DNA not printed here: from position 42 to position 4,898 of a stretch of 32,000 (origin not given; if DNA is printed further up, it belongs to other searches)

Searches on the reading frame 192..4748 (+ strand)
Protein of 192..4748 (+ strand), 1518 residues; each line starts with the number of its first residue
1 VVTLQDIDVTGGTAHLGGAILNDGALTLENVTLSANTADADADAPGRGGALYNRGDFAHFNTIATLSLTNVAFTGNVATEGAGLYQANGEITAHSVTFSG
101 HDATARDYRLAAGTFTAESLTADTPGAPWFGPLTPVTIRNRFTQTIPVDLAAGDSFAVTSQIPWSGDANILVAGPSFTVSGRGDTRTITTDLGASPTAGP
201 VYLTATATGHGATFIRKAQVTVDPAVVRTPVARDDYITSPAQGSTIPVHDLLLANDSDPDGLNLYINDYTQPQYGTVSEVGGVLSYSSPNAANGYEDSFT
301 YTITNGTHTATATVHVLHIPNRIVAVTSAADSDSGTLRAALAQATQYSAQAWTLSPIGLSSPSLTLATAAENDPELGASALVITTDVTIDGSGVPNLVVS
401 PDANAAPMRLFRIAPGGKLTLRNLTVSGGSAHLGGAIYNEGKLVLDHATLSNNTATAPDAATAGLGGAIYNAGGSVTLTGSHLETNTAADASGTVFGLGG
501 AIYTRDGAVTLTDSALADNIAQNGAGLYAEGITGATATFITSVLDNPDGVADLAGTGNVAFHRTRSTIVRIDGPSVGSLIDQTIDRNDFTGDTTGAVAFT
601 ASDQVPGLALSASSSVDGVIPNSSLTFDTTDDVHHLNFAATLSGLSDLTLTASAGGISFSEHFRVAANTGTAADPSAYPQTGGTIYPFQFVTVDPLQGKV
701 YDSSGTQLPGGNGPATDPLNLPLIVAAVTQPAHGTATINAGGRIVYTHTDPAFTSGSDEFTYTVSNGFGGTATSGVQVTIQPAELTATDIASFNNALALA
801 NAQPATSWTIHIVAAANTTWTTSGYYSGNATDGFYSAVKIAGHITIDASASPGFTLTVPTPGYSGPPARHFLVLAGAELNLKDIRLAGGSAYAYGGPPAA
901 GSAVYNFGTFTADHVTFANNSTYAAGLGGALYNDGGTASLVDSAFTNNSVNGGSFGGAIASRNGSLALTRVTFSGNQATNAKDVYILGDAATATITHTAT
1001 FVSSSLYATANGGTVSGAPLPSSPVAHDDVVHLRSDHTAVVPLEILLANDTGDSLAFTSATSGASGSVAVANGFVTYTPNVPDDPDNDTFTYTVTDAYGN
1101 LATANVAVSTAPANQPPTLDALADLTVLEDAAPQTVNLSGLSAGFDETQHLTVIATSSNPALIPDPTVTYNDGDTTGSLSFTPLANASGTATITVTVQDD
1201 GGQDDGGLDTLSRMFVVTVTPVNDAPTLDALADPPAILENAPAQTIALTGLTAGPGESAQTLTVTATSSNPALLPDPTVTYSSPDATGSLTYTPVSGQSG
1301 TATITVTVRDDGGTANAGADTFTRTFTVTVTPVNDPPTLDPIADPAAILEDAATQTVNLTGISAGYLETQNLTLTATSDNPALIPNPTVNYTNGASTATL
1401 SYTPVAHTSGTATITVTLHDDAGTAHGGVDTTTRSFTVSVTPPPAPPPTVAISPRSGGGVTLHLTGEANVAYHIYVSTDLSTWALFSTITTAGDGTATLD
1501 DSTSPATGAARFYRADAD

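Call 6: search_protein_families(library=pfam, proteins=[window:192-4748:+], max_evalue=0.001)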
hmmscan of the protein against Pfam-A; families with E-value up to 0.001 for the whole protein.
window:192-4748:+ (1518 aa): 4 families
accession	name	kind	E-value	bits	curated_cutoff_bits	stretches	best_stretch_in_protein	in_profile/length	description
PF17963.7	Big_9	-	3.5e-36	124.4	23.6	5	229-316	3-88/89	Bacterial Ig domain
PF17892.7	Cadherin_5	-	2.4e-23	82.3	26.5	3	1023-1108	4-95/98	Cadherin-like domain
PF17803.7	Cadherin_4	-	3.9e-10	40.5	25.1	2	219-278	4-62/71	Bacterial cadherin-like domain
PF02415.23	Chlam_PMP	-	1.9e-06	27.9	20.6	0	449-471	3-18/19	Chlamydia polymorphic membrane protein (Chlamydia_PMP) repeat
